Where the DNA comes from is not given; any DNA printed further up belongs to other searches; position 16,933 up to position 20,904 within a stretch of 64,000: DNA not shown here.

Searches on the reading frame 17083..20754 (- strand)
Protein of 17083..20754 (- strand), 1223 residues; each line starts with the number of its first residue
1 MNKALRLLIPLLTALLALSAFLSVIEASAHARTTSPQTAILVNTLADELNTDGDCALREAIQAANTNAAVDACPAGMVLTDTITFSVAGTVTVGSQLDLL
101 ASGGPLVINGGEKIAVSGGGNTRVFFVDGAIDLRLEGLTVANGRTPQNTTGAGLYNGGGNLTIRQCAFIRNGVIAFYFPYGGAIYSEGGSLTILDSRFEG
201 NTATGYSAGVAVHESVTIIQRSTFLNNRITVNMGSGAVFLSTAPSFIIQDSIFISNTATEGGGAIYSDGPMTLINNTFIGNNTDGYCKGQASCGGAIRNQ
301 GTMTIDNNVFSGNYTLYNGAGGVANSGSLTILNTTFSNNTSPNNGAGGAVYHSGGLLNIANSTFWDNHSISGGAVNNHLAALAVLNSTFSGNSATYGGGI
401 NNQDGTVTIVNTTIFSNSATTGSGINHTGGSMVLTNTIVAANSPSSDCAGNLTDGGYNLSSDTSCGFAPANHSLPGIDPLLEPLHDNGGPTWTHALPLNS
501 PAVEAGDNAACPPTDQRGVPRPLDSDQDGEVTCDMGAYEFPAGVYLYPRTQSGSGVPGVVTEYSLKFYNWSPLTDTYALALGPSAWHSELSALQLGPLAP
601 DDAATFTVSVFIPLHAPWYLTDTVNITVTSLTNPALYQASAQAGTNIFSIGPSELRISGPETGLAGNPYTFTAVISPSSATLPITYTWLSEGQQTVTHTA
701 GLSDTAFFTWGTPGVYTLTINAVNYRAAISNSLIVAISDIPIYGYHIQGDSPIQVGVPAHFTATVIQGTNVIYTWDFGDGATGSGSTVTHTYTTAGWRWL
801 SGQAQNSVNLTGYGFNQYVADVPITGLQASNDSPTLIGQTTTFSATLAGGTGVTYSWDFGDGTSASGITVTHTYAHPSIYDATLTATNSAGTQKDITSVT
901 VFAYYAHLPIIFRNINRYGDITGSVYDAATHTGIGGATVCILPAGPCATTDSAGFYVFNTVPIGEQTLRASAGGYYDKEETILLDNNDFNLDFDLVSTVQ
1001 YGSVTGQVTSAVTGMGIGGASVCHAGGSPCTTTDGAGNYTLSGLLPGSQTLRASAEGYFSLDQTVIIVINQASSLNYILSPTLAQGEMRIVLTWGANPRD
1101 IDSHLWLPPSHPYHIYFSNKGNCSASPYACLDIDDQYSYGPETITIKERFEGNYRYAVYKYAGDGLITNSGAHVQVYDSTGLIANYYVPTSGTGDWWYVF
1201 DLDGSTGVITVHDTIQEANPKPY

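Call 71: search_protein_families(library=pfam, proteins=[window:17083-20754:-], max_evalue=0.00001)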
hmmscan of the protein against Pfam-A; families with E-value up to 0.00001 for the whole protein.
window:17083-20754:- (1223 aa): 5 families
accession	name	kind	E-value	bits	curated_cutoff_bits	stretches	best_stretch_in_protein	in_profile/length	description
PF00801.26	PKD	-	2.7e-31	107.8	23.5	2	836-901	12-80/80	PKD domain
PF18911.6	PKD_4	-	1.2e-25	89.8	27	2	830-898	9-80/85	PKD domain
PF13620.12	CarboxypepD_reg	-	2e-22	79.8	32.3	2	1003-1077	1-79/82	Carboxypeptidase regulatory-like domain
PF13715.12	CarbopepD_reg_2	-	7.3e-22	77.7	32.2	2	921-993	1-72/88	CarboxypepD_reg-like domain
PF13229.12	Beta_helix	-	6.6e-14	52.3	25.9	1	133-278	34-158/158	Right handed beta helix region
